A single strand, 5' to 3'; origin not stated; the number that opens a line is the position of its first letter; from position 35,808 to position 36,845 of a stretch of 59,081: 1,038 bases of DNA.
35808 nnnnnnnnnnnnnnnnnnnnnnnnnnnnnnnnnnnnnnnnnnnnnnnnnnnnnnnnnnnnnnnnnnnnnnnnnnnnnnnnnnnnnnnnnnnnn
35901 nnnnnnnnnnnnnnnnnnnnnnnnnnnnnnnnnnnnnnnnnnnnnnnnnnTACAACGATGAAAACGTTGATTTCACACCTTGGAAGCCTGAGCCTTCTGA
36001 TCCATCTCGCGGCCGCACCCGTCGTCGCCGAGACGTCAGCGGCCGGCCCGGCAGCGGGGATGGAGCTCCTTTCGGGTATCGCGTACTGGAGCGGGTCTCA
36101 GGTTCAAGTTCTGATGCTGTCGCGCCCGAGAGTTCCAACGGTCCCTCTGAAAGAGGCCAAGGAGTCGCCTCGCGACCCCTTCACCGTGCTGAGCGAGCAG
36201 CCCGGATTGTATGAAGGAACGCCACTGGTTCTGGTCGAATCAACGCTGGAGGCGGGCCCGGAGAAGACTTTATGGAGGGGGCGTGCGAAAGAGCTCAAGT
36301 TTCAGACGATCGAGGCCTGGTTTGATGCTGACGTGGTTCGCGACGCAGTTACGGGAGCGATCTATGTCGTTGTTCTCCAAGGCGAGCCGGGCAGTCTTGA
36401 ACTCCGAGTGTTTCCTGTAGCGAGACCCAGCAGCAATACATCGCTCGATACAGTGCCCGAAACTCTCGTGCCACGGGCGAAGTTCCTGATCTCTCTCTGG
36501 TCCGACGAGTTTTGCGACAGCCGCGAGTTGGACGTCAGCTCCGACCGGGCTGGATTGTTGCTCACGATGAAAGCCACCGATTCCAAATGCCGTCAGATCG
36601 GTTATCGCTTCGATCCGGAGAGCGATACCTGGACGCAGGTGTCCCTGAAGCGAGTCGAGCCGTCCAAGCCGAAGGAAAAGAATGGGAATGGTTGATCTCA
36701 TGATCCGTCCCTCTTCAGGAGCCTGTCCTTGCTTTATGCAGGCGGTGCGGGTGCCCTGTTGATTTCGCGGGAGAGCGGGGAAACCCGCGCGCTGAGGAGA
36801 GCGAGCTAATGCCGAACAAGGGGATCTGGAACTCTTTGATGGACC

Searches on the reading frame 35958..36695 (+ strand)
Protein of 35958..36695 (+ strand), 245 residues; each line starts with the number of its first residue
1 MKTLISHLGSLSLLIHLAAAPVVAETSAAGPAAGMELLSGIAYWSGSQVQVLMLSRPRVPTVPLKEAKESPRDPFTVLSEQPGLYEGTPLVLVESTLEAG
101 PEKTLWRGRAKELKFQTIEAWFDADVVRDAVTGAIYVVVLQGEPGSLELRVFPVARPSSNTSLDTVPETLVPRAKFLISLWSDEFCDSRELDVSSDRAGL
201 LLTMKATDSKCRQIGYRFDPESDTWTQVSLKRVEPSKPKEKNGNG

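Call 5: search_protein_families(library=pfam, proteins=[window:35958-36695:+], max_evalue=0.01)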
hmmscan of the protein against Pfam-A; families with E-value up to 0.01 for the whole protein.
window:35958-36695:+ (245 aa): 0 families

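Call 10: search_protein_families(library=pfam, proteins=[window:35958-36695:+], max_evalue=10)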
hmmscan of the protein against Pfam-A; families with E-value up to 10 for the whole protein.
window:35958-36695:+ (245 aa): 1 family
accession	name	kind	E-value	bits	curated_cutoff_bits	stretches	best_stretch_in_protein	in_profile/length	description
PF01344.31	Kelch_1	-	0.14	12.2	20.1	1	216-229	30-43/46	Kelch motif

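Call 14: search_protein_families(library=ncbifam, proteins=[window:35958-36695:+], max_evalue=1)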
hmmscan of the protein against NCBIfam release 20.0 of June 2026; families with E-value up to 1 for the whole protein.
window:35958-36695:+ (245 aa): 0 families

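Call 106: search_solved_structures(query=window:35958-36692:+, max_evalue=1)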
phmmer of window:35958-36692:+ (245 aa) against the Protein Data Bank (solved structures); distinct sequences matched with E-value up to 1: 0.
